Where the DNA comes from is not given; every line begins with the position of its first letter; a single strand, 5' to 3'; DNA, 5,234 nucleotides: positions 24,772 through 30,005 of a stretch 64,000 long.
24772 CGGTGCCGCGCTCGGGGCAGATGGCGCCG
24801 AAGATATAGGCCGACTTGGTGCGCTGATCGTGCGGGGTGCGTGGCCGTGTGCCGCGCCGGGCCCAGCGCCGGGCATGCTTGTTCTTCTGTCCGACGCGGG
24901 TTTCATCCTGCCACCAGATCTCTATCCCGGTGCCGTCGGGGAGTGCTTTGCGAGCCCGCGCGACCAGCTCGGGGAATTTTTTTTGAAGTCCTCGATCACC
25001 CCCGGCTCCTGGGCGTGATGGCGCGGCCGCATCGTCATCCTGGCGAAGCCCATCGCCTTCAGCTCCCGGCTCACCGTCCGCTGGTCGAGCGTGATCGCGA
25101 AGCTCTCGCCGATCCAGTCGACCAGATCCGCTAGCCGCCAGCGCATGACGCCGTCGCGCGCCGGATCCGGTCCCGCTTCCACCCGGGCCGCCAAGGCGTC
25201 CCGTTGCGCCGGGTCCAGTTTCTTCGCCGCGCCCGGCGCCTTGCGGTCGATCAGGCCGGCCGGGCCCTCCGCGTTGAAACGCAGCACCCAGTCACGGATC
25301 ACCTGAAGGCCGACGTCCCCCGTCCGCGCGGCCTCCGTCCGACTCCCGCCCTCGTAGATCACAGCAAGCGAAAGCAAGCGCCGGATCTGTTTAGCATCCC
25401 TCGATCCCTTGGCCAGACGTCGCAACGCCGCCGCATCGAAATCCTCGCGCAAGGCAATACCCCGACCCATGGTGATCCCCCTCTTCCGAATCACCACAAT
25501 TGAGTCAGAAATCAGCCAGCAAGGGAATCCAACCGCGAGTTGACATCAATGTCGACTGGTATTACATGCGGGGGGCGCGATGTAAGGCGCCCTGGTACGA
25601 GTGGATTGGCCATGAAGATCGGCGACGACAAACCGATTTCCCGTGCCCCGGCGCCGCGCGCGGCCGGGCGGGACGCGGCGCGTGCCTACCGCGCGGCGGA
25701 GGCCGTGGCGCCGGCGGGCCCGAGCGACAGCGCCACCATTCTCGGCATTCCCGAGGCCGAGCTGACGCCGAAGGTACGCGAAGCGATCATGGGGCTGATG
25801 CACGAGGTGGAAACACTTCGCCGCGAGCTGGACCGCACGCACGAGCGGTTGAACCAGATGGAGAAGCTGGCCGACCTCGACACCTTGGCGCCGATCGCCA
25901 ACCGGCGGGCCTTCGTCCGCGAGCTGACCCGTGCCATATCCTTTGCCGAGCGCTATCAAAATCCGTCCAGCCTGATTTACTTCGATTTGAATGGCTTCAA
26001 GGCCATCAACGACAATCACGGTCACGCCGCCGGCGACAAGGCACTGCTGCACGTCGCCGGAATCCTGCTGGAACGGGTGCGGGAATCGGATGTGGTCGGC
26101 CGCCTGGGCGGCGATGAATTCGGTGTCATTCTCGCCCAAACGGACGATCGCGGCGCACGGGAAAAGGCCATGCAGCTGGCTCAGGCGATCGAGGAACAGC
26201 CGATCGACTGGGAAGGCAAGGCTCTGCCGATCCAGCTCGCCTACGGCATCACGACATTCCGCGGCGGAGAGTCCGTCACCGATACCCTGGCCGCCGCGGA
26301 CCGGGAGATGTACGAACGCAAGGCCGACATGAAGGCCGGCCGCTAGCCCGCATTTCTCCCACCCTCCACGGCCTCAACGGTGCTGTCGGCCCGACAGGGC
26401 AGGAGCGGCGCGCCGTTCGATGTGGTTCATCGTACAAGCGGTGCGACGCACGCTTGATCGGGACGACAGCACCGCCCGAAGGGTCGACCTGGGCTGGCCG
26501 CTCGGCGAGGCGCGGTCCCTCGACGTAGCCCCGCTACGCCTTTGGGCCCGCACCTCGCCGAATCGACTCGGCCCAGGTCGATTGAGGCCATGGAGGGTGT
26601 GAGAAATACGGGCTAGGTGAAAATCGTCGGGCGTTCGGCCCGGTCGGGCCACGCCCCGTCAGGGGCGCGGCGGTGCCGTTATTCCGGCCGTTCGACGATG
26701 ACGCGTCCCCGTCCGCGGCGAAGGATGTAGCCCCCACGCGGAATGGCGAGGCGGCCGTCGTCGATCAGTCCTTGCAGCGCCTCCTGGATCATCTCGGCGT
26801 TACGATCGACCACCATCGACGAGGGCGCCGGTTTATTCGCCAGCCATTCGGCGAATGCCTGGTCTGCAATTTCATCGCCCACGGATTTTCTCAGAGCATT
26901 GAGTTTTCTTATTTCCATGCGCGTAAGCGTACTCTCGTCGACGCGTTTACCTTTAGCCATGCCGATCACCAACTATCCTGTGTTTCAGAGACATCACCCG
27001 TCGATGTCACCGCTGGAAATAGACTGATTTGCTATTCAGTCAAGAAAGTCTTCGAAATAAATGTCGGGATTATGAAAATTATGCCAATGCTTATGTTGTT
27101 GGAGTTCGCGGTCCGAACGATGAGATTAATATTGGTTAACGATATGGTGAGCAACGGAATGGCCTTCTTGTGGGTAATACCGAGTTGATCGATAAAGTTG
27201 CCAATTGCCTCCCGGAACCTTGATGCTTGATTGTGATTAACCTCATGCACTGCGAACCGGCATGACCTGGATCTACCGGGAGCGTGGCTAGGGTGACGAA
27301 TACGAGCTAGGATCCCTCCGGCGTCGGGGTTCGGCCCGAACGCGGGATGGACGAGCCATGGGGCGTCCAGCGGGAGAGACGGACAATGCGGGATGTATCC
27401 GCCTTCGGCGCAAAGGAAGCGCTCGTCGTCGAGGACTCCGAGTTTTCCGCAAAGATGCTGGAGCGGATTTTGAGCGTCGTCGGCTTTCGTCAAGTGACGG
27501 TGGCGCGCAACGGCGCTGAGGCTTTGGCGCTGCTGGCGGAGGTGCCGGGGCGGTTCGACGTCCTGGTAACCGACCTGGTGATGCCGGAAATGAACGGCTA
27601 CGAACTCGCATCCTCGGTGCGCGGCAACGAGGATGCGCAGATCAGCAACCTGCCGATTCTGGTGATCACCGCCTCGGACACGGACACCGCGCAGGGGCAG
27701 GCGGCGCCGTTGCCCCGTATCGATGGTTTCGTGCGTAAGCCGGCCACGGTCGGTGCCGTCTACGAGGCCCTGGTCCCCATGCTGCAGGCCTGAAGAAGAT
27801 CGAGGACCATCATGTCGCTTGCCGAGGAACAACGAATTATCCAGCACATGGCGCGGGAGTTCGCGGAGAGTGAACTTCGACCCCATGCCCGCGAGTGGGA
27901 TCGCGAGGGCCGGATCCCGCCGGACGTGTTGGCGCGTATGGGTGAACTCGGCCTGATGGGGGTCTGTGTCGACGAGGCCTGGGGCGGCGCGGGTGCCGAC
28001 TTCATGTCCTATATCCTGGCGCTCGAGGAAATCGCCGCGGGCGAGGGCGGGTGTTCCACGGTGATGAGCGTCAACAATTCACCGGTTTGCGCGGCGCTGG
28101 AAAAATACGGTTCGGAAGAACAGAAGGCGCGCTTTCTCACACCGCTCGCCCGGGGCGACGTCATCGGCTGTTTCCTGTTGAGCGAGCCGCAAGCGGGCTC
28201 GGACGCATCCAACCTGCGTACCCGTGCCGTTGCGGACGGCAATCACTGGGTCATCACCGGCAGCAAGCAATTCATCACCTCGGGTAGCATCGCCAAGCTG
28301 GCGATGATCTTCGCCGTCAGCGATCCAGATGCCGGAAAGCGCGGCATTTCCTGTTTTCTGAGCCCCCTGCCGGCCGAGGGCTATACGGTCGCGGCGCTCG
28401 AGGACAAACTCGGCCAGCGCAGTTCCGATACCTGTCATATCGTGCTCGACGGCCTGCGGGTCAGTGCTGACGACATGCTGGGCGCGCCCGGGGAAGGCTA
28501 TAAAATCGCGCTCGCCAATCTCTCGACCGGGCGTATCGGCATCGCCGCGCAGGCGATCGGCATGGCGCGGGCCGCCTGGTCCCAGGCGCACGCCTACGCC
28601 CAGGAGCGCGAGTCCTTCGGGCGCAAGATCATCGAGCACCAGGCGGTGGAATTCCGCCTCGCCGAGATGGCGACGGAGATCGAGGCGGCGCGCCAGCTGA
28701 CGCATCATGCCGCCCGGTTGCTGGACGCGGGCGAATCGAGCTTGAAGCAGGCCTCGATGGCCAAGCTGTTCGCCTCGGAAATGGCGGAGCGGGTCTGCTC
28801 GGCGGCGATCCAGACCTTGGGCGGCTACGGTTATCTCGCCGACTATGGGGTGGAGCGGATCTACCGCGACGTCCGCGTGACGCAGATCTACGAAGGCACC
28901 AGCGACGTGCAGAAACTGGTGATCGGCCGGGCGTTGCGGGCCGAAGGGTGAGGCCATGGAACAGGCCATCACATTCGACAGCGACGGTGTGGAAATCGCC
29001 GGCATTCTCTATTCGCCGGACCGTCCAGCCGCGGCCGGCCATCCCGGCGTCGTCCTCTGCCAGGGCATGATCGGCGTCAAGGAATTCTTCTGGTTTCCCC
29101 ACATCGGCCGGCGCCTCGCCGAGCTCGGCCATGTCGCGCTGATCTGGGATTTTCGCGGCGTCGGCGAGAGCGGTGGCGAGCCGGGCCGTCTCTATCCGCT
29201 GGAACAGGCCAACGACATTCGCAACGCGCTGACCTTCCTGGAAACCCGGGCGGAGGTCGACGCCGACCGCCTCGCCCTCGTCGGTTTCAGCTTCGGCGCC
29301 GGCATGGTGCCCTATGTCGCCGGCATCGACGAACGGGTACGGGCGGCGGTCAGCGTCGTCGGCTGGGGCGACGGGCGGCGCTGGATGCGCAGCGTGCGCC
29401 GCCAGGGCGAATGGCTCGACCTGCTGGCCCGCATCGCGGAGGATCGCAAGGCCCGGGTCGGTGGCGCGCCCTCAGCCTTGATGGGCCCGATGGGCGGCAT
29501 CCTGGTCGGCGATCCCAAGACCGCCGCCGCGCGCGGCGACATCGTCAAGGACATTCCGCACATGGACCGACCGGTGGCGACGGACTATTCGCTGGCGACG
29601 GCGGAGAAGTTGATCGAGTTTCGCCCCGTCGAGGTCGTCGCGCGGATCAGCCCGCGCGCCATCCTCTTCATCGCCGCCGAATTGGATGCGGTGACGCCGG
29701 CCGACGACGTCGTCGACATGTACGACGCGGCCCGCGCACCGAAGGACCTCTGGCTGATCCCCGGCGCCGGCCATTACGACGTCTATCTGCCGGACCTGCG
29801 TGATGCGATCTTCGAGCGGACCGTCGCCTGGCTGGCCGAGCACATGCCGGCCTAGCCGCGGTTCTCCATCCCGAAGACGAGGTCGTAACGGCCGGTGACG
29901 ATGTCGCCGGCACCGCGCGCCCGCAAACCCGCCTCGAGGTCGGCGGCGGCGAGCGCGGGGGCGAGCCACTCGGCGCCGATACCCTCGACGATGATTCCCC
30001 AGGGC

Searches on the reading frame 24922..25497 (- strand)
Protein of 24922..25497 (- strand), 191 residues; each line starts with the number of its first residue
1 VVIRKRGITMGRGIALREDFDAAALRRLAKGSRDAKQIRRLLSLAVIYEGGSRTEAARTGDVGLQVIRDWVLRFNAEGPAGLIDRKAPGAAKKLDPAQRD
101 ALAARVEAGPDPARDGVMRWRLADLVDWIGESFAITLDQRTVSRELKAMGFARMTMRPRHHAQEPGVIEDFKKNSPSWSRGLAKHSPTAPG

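Call 62: search_protein_families(library=pfam, proteins=[window:24922-25497:-], max_evalue=0.00001)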
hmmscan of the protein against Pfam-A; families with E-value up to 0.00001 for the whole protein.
window:24922-25497:- (191 aa): 3 families
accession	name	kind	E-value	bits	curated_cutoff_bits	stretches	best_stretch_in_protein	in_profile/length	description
PF13565.12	HTH_32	-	1.8e-14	54.5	33.7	1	67-144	2-71/73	Homeodomain-like domain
PF13592.12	HTH_33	-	1.3e-13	50.7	25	1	119-175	4-60/60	Winged helix-turn helix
PF13551.12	HTH_29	-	3.8e-13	49.7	28.1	1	47-100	8-64/64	Winged helix-turn helix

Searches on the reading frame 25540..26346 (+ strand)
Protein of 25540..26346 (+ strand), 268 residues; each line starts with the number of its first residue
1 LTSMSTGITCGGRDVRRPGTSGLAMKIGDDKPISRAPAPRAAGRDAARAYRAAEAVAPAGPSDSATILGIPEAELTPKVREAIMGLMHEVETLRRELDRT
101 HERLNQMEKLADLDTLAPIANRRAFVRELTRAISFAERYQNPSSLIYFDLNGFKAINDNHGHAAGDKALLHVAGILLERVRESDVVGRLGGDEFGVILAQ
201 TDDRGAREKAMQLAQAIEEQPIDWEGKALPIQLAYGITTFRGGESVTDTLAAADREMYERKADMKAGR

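Call 62: search_protein_families(library=pfam, proteins=[window:25540-26346:+], max_evalue=0.00001)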
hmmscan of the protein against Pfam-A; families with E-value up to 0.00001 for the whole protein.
window:25540-26346:+ (268 aa): 1 family
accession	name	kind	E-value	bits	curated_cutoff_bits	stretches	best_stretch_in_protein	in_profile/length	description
PF00990.26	GGDEF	-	6.9e-37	127.1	23.8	1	111-264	1-158/161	Diguanylate cyclase, GGDEF domain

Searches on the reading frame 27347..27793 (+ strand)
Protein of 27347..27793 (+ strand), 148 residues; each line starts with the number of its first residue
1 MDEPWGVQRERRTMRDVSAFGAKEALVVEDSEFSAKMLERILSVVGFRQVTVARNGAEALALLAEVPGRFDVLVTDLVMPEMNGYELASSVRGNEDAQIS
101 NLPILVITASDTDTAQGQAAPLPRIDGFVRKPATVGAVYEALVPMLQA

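Call 62: search_protein_families(library=pfam, proteins=[window:27347-27793:+], max_evalue=0.00001)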
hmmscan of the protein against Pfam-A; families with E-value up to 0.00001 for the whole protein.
window:27347-27793:+ (148 aa): 1 family
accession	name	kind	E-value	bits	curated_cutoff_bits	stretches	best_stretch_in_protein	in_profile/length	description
PF00072.30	Response_reg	-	9e-18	64.9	30.2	1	26-141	2-109/111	Response regulator receiver domain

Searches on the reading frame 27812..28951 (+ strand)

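Call 62: search_protein_families(library=pfam, proteins=[window:27812-28951:+], max_evalue=0.00001)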
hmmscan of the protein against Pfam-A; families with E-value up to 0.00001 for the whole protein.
window:27812-28951:+ (379 aa): 5 families
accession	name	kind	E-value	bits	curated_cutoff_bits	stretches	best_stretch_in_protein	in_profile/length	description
PF00441.29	Acyl-CoA_dh_1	-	6.3e-51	172.9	22.4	1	227-375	1-149/150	Acyl-CoA dehydrogenase, C-terminal domain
PF02771.21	Acyl-CoA_dh_N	-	2.4e-37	128.2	22.9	1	5-116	2-113/113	Acyl-CoA dehydrogenase, N-terminal domain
PF08028.16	Acyl-CoA_dh_2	-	5.7e-27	95.1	22.7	1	242-364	1-133/134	Acyl-CoA dehydrogenase, C-terminal domain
PF02770.24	Acyl-CoA_dh_M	-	2.2e-23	82.7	33.3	1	120-213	1-95/97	Acyl-CoA dehydrogenase, middle domain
PF22924.1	ACOX_C_alpha1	-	1.7e-06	28.4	27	1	239-375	6-168/169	Acyl-CoA oxidase, C-alpha1 domain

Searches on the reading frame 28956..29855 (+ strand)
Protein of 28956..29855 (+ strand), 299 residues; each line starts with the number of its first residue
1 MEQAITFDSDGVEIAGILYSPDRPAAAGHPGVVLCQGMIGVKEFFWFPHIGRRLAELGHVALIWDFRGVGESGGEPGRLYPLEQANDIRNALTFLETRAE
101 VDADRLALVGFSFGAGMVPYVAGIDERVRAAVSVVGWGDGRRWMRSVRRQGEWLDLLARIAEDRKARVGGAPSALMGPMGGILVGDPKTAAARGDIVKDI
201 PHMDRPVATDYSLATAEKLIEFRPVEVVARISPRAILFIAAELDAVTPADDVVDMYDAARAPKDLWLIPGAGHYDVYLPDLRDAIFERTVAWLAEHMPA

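Call 62: search_protein_families(library=pfam, proteins=[window:28956-29855:+], max_evalue=0.00001)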
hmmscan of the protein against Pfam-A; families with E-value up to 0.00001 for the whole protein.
window:28956-29855:+ (299 aa): 6 families
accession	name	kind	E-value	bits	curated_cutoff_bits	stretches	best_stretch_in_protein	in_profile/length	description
PF00561.26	Abhydrolase_1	-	4.2e-13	50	25.8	1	32-276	3-241/245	alpha/beta hydrolase fold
PF01738.24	DLH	-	8.1e-12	45.6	21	1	15-136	2-129/217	Dienelactone hydrolase family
PF12146.15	Hydrolase_4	-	3.5e-09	36.7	27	1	32-273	7-232/239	Serine aminopeptidase, S33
PF00326.27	Peptidase_S9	-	1.1e-07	32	22.6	0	54-146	10-107/213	Prolyl oligopeptidase family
PF12740.14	PETase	-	2.2e-07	31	28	0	16-144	42-165/263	PET hydrolase-like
PF02129.25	Peptidase_S15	-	3.2e-06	27.5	23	0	54-146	47-139/262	X-Pro dipeptidyl-peptidase (S15 family)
